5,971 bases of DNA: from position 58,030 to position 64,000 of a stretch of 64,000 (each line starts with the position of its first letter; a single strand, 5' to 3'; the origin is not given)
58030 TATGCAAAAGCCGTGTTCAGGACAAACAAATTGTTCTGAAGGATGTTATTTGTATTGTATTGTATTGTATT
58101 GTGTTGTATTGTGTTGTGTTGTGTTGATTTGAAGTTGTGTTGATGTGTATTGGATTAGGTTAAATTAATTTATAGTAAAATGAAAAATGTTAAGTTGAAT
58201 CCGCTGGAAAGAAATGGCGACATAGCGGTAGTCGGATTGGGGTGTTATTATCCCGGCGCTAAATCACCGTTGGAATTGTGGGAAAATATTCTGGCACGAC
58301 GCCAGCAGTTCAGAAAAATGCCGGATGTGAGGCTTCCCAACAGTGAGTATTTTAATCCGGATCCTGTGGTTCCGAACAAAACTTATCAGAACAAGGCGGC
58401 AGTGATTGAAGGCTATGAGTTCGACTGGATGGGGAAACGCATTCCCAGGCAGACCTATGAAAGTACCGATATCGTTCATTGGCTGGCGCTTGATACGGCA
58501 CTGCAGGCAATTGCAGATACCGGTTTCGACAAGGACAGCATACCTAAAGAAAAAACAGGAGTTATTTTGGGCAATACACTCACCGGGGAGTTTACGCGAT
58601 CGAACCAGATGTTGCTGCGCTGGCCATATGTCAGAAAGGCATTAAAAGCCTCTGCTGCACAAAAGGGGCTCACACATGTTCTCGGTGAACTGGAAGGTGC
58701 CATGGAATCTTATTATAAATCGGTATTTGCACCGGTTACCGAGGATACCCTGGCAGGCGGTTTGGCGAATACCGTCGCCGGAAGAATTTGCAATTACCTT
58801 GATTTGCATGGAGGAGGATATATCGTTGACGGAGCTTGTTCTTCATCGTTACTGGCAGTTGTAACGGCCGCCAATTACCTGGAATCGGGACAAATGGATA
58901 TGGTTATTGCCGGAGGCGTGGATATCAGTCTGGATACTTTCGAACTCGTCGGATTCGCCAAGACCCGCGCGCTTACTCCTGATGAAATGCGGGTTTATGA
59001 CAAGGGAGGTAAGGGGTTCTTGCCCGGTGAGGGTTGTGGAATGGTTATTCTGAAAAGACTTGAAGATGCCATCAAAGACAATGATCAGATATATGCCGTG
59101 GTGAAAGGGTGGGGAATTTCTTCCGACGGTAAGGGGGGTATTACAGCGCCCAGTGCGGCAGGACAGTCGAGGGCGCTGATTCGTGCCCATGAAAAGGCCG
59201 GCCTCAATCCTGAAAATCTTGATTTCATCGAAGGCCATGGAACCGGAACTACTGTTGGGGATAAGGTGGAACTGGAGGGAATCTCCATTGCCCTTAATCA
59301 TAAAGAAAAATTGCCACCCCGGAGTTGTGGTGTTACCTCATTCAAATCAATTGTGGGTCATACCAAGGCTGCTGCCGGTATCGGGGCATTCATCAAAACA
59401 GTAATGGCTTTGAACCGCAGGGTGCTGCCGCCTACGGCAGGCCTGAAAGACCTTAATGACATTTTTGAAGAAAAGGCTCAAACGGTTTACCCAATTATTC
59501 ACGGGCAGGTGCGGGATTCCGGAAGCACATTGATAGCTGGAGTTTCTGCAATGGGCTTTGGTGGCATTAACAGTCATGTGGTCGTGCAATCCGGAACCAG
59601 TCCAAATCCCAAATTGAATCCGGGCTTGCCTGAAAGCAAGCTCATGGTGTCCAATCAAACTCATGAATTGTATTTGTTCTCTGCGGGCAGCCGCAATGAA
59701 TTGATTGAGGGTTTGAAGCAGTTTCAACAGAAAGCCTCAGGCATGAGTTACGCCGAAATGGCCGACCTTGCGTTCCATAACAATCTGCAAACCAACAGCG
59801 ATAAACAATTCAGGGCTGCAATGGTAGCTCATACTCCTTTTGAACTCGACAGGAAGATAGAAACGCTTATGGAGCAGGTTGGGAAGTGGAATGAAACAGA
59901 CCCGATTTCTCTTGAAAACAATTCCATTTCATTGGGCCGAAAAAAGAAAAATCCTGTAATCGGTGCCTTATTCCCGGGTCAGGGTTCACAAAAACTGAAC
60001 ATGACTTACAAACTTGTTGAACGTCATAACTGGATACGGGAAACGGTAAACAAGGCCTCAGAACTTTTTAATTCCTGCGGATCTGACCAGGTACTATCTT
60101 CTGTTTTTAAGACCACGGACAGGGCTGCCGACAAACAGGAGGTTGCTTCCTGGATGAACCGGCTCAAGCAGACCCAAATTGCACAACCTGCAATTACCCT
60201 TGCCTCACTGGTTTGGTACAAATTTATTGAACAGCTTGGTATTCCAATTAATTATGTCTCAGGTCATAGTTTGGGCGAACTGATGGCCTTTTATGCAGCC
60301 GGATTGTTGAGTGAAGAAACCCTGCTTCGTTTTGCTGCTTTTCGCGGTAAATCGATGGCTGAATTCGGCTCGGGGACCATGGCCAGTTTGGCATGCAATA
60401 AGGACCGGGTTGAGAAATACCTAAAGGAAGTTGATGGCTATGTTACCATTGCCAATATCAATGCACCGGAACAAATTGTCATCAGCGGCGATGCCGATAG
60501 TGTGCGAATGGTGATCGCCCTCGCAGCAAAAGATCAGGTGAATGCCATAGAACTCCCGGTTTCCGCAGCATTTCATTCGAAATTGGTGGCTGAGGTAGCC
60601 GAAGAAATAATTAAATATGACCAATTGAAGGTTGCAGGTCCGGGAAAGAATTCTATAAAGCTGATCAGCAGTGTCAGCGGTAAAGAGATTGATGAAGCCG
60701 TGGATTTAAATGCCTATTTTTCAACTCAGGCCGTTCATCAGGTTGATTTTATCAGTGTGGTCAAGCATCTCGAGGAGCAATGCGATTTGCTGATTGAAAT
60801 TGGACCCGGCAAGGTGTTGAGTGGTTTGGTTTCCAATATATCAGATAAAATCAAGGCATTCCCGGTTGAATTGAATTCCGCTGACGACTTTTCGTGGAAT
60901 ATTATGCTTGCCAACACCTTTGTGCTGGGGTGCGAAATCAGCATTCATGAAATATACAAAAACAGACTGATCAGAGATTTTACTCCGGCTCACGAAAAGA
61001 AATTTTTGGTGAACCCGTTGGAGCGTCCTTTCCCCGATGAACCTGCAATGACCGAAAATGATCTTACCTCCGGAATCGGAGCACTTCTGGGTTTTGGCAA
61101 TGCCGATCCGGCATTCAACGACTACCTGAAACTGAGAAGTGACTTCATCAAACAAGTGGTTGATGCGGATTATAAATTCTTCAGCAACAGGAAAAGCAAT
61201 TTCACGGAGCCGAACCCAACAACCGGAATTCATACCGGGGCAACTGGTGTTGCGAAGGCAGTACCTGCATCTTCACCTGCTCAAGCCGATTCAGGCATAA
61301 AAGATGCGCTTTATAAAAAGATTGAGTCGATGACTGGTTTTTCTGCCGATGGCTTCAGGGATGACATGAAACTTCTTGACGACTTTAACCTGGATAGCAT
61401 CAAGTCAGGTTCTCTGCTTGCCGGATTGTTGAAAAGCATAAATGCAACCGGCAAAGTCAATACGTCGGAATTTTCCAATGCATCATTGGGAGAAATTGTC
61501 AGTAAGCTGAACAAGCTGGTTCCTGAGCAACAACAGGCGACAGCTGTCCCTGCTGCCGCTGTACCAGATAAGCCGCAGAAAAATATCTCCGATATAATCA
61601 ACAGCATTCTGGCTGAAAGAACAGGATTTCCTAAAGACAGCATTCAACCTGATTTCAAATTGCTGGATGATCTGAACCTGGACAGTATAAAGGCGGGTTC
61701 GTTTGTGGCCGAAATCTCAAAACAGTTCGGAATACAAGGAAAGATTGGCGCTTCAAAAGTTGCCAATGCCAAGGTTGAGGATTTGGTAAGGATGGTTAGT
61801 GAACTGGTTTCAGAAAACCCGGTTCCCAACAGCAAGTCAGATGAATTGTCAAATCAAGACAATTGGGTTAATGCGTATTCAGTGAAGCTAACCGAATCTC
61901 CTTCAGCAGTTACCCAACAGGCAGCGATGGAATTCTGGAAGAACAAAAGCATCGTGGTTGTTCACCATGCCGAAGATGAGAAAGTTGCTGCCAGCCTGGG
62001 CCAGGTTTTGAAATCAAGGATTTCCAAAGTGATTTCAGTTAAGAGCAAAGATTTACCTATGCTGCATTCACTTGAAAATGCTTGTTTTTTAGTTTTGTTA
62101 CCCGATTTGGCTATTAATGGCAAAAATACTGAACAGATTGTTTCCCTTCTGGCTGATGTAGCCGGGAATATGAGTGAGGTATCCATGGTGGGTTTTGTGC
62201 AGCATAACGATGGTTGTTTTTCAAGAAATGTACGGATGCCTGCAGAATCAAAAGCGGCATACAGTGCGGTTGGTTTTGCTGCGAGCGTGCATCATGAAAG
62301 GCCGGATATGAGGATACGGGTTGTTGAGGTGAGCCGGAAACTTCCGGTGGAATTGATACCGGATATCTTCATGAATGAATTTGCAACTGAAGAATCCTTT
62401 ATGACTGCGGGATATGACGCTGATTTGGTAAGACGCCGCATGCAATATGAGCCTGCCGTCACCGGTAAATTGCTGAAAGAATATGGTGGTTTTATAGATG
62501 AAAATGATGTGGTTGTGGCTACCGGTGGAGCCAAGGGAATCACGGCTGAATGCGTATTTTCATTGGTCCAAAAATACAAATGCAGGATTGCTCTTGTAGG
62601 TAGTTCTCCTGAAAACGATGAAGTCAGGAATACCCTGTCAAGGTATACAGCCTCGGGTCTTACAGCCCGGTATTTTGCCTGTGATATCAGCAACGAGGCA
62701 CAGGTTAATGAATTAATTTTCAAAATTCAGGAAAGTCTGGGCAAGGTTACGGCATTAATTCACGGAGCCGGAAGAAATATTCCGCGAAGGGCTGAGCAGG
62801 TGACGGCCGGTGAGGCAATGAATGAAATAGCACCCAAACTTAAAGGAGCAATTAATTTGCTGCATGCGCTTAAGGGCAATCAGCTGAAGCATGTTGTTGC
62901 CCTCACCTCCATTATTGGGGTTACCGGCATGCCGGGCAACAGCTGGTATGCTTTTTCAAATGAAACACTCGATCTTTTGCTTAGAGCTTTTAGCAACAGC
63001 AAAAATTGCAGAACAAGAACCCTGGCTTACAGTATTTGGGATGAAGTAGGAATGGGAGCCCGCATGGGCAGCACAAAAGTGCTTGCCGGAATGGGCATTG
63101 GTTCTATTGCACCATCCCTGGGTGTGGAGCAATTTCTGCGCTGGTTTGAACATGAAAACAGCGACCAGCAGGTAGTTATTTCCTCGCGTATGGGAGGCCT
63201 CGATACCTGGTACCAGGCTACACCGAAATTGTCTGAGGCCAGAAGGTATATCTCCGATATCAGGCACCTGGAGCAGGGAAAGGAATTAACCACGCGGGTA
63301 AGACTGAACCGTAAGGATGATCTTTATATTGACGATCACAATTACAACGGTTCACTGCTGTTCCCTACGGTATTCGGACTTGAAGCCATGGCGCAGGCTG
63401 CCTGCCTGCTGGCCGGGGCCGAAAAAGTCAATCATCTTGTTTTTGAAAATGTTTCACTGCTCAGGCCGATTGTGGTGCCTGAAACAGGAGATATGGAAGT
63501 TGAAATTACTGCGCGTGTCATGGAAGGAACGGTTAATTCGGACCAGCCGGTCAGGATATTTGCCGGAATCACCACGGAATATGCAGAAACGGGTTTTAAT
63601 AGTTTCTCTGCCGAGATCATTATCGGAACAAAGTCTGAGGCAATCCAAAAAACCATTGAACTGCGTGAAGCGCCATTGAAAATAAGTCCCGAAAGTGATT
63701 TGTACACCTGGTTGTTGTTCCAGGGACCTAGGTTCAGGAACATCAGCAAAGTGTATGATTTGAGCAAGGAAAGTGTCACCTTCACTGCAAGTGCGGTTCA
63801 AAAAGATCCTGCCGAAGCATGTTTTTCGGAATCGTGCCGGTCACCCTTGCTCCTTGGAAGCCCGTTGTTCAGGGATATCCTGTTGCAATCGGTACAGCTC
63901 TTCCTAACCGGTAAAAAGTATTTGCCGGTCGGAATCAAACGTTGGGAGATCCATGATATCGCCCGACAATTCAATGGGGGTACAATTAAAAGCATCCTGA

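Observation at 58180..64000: Unlisted megasynthase of more than 1,940 codons: PfaA-like KS-AT-ACP-ACP-KR-DH at the window edge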

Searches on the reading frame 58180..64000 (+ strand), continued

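Call 30: find_encoding_contigs(protein=P0043, flank=10000, max_places=1)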
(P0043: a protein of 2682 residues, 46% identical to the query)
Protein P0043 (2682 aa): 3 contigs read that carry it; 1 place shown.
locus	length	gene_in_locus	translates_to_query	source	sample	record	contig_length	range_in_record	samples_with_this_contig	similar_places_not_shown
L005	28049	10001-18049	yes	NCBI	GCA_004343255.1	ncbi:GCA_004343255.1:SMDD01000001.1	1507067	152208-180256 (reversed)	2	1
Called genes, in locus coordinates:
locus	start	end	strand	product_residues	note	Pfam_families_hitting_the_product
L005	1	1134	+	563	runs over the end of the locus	PF00144:Beta-lactamase, PF20773:InhA-like_MAM (faint)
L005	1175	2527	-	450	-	PF12832:MFS_1_like (weak), PF07690:MFS_1, PF00083:Sugar_tr (weak), PF12832:MFS_1_like, PF07690:MFS_1, PF05977:MFS_3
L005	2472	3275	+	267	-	PF21088:MS_channel_1st, PF00924:MS_channel_2nd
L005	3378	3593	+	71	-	PF14120:YhzD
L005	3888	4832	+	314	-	PF13365:Trypsin_2 (faint), PF00089:Trypsin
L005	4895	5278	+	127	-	PF13620:CarboxypepD_reg, PF13715:CarbopepD_reg_2 (weak)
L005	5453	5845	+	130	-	PF13620:CarboxypepD_reg, PF13715:CarbopepD_reg_2 (weak)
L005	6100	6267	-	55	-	-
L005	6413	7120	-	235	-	-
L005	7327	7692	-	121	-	PF01152:Bac_globin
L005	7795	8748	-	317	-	PF01156:IU_nuc_hydro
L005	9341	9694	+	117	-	-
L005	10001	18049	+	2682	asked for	PF00109:ketoacyl-synt, PF02801:Ketoacyl-synt_C, PF00698:Acyl_transf_1, PF00550:PP-binding, PF00106:adh_short, PF08659:KR, PF13561:adh_short_C2, PF21089:PKS_DH_N, +3 more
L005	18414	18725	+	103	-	PF02096:60KD_IMP (faint)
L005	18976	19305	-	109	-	PF10794:DUF2606 (weak)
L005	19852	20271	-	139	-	-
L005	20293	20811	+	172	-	PF02096:60KD_IMP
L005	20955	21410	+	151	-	PF22381:Staph_reg_Sar_Rot, PF12802:MarR_2, PF01047:MarR, PF13463:HTH_27, PF13601:HTH_34 (weak), PF15964:CCCAP (faint)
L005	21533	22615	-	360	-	PF00565:SNase, PF00932:LTD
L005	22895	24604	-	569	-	PF04122:CW_binding_2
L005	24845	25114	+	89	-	-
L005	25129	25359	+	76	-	PF10830:DUF2553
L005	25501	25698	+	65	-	PF12844:HTH_19, PF13560:HTH_31, PF01381:HTH_3, PF13413:HTH_25 (faint), PF13443:HTH_26 (weak)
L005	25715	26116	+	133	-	-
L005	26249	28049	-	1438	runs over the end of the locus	PF14480:DNA_pol3_a_NI, PF11490:DNA_pol3_a_NII (weak), PF01336:tRNA_anti-codon, PF02811:PHP, PF00929:RNase_T, PF07733:DNA_pol3_alpha, PF17657:DNA_pol3_finger, PF14579:HHH_6, +1 more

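Call 32: search_protein_families(library=pfam, proteins=[L005:9341-9694:+, L004:9616-9954:+], max_evalue=10)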
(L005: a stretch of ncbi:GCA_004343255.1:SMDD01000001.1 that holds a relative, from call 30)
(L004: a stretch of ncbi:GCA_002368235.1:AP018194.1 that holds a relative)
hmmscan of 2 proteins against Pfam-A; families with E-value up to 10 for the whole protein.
L005:9341-9694:+ (117 aa): 0 families

L004:9616-9954:+ (112 aa): 1 family
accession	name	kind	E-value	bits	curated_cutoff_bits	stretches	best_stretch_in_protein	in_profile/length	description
PF04672.18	Methyltransf_19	-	4.4e-16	59.6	26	1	2-82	7-88/268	S-adenosyl methyltransferase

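Call 39: search_protein_families(library=ncbifam, proteins=[P0001], max_evalue=1e-30)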
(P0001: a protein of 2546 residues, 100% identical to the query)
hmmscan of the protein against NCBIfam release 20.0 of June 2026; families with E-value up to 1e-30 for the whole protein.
P0001 (2546 aa): 17 families
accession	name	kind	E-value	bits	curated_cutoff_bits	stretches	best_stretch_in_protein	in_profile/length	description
TIGR02813.1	omega_3_PfaA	subfamily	8.6e-175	583.3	1010.1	1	14-888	8-880/2582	polyketide-type polyunsaturated fatty acid synthase PfaA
NF045894.1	PKS_plus_SDR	equivalog_domain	2.4e-163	545.8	1740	1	189-927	142-856/1515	type I polyketide synthase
NF041183.1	Pks2_ls1_myc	equivalog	1.1e-89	301.1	2400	1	197-891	150-817/2086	sulfolipid-1 biosynthesis phthioceranic/hydroxyphthioceranic acid synthase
NF040607.1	mycolic_Pks13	equivalog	1.6e-83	281.1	2100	1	191-879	242-945/1680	polyketide synthase Pks13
TIGR03150.1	fabF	equivalog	7.6e-49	166.5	493.75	1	193-469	134-406/407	beta-ketoacyl-ACP synthase II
NF005589.0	PRK07314.1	subfamily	3.6e-48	164.4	387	1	192-470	136-410/413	beta-ketoacyl-ACP synthase II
TIGR00128.1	fabD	equivalog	9.1e-48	163.2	260.9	1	595-889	4-288/290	ACP S-malonyltransferase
NF005490.0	PRK07103.1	equivalog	3.4e-41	141.7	445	1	199-470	148-411/414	polyketide beta-ketoacyl:acyl carrier protein synthase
NF004970.0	PRK06333.1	subfamily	8.5e-41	140.2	525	1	195-470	148-420/424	beta-ketoacyl-ACP synthase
TIGR03131.1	malonate_mdcH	equivalog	5e-39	134.5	297.9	1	597-899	4-287/297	malonate decarboxylase subunit epsilon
NF058662.1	cispenta_AmcF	equivalog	5.9e-37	127.5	325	1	208-470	117-368/369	cispentacin biosynthesis acyltransferase subunit AmcF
NF037940.1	PKS_MbtD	equivalog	2.2e-35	122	1150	0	581-862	79-347/978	mycobactin polyketide synthase MbtD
NF053555.1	prodigi_MBC_PigJ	equivalog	3.2e-34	118.3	900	1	199-470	492-757/759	prodigiosin MBC biosynthesis protein PigJ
NF037941.1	PKS_NbtC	equivalog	6.2e-34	117.1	1150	0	593-878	96-374/1027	nocobactin polyketide synthase NbtC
NF004618.0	PRK05952.1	equivalog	1.6e-33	116.2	455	1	218-470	145-381/384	beta-ketoacyl-ACP synthase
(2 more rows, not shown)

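Call 74: list_cluster_members(proteins=[P0008, P0017, P0005])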
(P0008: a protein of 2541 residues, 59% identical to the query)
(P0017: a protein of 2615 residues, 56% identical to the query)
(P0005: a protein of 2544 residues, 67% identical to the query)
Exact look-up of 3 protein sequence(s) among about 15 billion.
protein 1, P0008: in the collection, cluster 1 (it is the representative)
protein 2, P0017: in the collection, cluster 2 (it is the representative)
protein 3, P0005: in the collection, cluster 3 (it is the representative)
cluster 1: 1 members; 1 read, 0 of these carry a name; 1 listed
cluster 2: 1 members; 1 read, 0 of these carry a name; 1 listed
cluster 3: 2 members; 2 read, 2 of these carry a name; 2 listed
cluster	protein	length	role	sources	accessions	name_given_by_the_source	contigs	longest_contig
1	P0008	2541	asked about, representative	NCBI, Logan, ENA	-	-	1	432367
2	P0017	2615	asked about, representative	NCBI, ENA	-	-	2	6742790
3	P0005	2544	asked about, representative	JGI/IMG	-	enediyne polyketide synthase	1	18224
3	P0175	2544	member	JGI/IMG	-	enediyne polyketide synthase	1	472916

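Call 78: find_encoding_contigs(protein=P0022, flank=8000, max_places=1)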
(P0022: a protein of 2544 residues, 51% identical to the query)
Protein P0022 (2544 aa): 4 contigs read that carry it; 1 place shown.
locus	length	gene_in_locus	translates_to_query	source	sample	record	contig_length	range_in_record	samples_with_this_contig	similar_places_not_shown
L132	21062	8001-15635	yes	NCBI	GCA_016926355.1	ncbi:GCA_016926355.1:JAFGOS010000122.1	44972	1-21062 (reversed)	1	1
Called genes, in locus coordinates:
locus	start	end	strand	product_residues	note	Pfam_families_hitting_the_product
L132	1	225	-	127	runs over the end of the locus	PF00166:Cpn10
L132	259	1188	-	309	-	PF28542:DUF8434, PF02470:MlaD, PF28544:Helical_needle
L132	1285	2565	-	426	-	PF01520:Amidase_3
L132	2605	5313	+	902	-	PF19838:LptD_2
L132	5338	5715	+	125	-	PF01042:Ribonuc_L-PSP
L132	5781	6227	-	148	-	PF01281:Ribosomal_L9_N, PF03948:Ribosomal_L9_C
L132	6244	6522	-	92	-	PF01084:Ribosomal_S18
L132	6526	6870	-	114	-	PF01250:Ribosomal_S6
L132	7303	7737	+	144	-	PF11964:SpoIIAA-like (weak)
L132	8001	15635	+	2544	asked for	PF00109:ketoacyl-synt, PF02801:Ketoacyl-synt_C, PF00698:Acyl_transf_1, PF00550:PP-binding (faint), PF00106:adh_short, PF08659:KR, PF21089:PKS_DH_N, PF14765:PS-DH, +1 more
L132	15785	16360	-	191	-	-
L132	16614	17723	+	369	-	PF05496:RuvB_N (faint), PF13177:DNA_pol3_delta2, PF13401:AAA_22 (weak), PF00004:AAA, PF13173:AAA_14 (faint), PF22608:DNAX_ATPase_lid, PF12169:DNA_pol3_gamma3 (weak)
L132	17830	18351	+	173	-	PF28557:DUF8439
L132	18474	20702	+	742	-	PF03971:IDH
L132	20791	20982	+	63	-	PF00210:Ferritin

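Call 79: find_encoding_contigs(protein=P0023, flank=8000, max_places=1)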
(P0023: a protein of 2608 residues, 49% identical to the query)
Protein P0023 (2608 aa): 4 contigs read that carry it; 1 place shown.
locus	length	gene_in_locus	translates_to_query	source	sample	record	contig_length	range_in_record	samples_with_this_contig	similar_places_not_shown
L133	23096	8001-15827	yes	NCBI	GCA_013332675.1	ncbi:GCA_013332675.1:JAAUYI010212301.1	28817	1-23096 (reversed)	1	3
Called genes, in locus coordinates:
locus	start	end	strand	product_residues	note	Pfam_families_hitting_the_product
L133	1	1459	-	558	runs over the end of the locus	PF13167:GTP-bdg_N, PF16360:GTP-bdg_M, PF00025:Arf (weak), PF01926:MMR_HSR1, PF02421:FeoB_N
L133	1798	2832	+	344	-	PF04542:Sigma70_r2, PF04539:Sigma70_r3, PF04545:Sigma70_r4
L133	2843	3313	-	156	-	PF01590:GAF, PF13185:GAF_2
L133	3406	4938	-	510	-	PF13185:GAF_2 (weak), PF01590:GAF, PF00990:GGDEF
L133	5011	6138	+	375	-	PF21711:DCTN5 (faint), PF25084:LbH_EIF2B, PF00132:Hexapep, PF25087:GMPPB_C, PF14602:Hexapep_2 (faint), PF00132:Hexapep (weak)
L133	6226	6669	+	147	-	-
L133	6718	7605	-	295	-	PF13505:OMP_b-brl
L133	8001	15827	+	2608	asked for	PF00109:ketoacyl-synt, PF02801:Ketoacyl-synt_C, PF00698:Acyl_transf_1, PF00106:adh_short, PF08659:KR, PF13561:adh_short_C2, PF21089:PKS_DH_N, PF14765:PS-DH, +2 more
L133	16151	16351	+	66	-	PF08780:NTase_sub_bind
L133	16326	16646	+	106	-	PF01909:NTP_transf_2 (weak), PF18765:Polbeta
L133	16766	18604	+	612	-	PF11074:DUF2779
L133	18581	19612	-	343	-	-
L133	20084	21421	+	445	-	-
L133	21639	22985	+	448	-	-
